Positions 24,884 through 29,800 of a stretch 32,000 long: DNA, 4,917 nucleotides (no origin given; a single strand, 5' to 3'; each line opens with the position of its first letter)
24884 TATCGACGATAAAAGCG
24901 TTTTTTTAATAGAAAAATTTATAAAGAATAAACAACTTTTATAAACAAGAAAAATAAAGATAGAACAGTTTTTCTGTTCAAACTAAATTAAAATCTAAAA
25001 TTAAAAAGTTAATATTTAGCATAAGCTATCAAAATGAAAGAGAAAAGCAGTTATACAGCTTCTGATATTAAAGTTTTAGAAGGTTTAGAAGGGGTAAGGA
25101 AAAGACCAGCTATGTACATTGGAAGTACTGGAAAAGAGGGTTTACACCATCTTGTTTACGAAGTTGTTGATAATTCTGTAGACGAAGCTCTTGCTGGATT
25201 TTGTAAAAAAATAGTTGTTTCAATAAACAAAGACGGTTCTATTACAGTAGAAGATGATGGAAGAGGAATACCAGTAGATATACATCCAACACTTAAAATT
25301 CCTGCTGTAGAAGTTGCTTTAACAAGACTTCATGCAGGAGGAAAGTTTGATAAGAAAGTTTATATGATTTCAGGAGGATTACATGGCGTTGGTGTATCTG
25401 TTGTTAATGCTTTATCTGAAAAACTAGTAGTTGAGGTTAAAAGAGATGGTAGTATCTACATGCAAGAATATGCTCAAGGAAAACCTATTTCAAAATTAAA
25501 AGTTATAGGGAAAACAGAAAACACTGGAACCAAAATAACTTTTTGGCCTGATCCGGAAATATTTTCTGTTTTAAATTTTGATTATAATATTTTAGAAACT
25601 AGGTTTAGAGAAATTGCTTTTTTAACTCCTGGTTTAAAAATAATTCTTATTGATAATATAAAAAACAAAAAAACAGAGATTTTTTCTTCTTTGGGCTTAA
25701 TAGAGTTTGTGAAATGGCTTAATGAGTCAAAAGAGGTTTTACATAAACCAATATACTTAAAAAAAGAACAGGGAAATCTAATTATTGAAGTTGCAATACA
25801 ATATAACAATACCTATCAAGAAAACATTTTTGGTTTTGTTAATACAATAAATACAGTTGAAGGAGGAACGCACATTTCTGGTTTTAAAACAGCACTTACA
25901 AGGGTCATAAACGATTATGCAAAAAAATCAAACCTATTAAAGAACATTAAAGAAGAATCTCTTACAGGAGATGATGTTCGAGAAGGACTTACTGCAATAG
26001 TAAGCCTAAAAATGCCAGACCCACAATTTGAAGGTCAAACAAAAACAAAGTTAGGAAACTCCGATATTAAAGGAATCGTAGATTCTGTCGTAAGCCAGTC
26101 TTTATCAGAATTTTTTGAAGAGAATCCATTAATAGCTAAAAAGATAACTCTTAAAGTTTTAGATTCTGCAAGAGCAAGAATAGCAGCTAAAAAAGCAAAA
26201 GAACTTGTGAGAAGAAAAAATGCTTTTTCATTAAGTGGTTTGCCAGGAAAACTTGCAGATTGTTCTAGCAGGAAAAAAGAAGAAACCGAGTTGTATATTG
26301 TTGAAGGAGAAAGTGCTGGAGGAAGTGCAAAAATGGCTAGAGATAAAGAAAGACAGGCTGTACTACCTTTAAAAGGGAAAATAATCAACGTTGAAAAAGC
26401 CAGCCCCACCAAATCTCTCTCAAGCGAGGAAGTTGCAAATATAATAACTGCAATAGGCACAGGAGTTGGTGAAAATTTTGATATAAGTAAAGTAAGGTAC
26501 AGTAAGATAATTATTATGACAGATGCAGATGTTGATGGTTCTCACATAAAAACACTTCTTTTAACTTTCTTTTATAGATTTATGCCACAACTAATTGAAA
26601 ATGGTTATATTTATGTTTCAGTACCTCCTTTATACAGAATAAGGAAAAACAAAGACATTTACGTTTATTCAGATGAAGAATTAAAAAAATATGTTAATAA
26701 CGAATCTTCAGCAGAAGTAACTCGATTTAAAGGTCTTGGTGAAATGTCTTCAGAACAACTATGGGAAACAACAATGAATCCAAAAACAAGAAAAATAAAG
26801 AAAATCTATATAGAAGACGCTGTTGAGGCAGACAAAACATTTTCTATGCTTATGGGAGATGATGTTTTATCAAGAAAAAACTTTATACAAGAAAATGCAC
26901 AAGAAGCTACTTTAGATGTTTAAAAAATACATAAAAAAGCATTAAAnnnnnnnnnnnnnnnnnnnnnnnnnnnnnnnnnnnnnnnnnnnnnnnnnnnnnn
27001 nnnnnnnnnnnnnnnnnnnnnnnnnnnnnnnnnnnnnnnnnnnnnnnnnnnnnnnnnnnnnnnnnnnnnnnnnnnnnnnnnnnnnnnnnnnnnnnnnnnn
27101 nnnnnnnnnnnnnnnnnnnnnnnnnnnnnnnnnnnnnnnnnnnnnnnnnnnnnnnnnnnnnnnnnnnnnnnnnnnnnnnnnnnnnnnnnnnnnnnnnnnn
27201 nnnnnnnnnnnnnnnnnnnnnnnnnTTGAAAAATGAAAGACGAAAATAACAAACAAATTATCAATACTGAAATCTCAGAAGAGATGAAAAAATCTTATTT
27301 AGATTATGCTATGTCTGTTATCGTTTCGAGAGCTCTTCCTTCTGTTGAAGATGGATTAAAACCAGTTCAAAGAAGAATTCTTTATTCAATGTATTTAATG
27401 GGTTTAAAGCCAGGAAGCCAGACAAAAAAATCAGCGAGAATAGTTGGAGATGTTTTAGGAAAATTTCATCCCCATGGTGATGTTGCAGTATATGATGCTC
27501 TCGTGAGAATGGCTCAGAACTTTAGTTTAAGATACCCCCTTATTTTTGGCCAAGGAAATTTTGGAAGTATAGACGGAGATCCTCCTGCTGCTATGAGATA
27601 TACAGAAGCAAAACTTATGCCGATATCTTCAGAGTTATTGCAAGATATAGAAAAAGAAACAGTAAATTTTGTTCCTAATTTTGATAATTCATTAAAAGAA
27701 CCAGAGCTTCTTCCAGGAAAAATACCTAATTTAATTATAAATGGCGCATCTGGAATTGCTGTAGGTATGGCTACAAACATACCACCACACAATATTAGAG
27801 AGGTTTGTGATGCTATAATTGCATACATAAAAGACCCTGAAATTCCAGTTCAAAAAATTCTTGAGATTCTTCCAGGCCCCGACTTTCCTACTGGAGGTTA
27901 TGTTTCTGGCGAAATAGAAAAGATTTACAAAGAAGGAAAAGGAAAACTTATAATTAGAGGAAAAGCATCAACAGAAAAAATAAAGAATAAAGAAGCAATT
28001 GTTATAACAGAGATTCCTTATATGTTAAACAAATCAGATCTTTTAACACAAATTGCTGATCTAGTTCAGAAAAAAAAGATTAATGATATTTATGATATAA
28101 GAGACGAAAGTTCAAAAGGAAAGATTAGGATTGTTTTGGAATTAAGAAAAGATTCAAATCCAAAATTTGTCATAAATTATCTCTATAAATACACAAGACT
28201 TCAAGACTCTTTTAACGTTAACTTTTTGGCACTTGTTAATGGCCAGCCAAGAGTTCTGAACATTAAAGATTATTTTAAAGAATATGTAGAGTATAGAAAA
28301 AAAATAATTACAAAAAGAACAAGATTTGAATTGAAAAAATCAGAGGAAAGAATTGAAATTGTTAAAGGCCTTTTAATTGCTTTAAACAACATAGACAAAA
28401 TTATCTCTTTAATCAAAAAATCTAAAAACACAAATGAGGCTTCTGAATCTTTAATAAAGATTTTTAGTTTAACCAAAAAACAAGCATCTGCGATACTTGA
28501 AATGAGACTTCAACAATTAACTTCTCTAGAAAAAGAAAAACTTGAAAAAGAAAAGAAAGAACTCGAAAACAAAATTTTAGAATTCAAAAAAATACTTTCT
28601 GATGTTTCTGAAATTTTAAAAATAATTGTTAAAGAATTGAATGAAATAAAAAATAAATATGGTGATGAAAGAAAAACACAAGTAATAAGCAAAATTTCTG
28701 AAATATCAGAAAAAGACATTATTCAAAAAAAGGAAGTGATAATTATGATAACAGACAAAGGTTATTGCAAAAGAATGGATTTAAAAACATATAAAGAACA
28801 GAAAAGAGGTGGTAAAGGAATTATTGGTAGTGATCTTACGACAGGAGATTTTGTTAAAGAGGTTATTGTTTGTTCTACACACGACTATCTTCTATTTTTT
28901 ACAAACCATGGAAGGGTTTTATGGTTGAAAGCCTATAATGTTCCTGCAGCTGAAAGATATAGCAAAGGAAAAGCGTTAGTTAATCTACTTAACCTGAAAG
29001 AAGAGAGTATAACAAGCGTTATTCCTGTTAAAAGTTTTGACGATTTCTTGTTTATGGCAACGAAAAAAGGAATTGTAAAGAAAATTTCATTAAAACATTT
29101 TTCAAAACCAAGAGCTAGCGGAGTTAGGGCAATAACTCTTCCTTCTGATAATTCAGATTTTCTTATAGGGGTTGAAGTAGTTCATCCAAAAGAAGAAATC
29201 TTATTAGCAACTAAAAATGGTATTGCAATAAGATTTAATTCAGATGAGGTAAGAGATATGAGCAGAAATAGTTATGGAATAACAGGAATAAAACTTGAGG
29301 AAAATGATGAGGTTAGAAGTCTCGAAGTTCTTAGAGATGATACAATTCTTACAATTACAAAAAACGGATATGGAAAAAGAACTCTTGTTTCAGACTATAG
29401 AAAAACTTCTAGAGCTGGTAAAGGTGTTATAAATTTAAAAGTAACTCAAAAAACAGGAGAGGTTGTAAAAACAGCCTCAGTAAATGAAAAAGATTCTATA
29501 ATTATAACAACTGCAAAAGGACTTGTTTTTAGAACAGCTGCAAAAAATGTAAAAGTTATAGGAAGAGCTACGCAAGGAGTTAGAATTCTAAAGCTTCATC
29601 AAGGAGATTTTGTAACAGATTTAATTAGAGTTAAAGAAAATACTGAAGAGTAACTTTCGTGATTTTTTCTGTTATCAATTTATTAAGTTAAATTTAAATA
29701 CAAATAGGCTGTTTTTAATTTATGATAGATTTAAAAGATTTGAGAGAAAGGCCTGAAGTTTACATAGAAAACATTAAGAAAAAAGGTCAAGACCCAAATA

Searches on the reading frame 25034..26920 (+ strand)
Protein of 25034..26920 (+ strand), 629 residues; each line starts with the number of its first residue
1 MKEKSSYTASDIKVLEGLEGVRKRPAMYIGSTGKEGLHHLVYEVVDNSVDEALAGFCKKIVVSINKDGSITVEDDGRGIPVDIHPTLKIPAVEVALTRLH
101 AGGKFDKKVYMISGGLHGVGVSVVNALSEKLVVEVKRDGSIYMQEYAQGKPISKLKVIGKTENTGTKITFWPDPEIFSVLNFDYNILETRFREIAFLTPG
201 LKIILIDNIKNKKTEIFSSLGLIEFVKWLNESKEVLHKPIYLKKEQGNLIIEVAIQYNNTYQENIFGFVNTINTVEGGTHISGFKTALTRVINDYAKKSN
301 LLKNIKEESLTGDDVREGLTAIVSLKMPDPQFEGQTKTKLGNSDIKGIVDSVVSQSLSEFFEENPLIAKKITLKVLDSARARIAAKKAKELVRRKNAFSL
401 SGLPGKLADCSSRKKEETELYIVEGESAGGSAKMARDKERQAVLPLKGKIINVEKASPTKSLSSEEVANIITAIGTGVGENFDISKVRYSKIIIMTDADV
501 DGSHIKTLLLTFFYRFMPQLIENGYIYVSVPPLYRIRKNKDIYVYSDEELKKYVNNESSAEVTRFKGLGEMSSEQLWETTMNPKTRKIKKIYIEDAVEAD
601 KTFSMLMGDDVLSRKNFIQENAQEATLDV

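Call 3: search_protein_families(library=pfam, proteins=[window:25034-26920:+], max_evalue=1)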
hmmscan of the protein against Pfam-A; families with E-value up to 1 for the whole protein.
window:25034-26920:+ (629 aa): 6 families
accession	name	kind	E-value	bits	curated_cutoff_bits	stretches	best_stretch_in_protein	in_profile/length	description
PF00204.31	DNA_gyraseB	-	3.9e-62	209.2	27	1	221-390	1-172/173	DNA gyrase B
PF00986.26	DNA_gyraseB_C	-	2.1e-27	95.5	29.8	1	558-619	2-63/63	DNA gyrase B subunit, carboxyl terminus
PF01751.28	Toprim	-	1.9e-19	70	23.1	1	419-529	1-94/96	Toprim domain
PF02518.31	HATPase_c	-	2.9e-17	63.6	26.4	1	35-174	4-109/111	Histidine kinase-, DNA gyrase B-, and HSP90-like ATPase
PF13589.12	HATPase_c_3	-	0.0012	19.3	25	1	40-80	6-46/137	Histidine kinase-, DNA gyrase B-, and HSP90-like ATPase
PF16898.10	TOPRIM_C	-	0.068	13.8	29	1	532-628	4-104/128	C-terminal associated domain of TOPRIM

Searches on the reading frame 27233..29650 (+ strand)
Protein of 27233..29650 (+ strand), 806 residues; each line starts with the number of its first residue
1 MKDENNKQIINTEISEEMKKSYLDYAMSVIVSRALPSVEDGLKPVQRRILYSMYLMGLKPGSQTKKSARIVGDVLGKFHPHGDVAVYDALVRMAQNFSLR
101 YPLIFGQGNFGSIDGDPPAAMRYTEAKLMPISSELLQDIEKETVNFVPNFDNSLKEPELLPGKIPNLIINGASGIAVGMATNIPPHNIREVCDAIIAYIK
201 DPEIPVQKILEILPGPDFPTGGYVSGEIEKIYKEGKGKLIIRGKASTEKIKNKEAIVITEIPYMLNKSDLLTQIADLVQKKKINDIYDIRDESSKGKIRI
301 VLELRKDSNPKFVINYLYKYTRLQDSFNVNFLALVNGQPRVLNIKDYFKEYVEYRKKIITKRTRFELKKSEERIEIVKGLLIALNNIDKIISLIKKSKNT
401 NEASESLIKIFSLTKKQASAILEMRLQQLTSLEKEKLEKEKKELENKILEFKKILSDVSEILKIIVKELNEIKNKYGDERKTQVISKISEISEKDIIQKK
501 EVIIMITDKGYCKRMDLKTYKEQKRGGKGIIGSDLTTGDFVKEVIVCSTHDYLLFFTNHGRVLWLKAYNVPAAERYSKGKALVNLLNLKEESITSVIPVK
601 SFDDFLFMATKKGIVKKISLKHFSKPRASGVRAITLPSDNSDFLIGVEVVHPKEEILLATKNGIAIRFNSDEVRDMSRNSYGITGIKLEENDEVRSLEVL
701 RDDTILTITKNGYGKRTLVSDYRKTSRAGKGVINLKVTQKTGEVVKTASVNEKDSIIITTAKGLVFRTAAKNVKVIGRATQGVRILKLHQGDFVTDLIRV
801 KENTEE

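Call 3: search_protein_families(library=pfam, proteins=[window:27233-29650:+], max_evalue=1)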
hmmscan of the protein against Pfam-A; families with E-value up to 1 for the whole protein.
window:27233-29650:+ (806 aa): 3 families
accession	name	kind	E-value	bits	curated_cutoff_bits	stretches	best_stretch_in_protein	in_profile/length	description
PF00521.26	DNA_topoisoIV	-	4.1e-163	543.7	31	1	33-469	1-431/432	DNA gyrase/topoisomerase IV, subunit A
PF03989.18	DNA_gyraseA_C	-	2.1e-71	235.6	27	6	654-699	1-46/48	DNA gyrase C-terminal domain, beta-propeller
PF07889.17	DUF1664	-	0.58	10.7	34.6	1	410-476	31-96/124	Protein of unknown function (DUF1664)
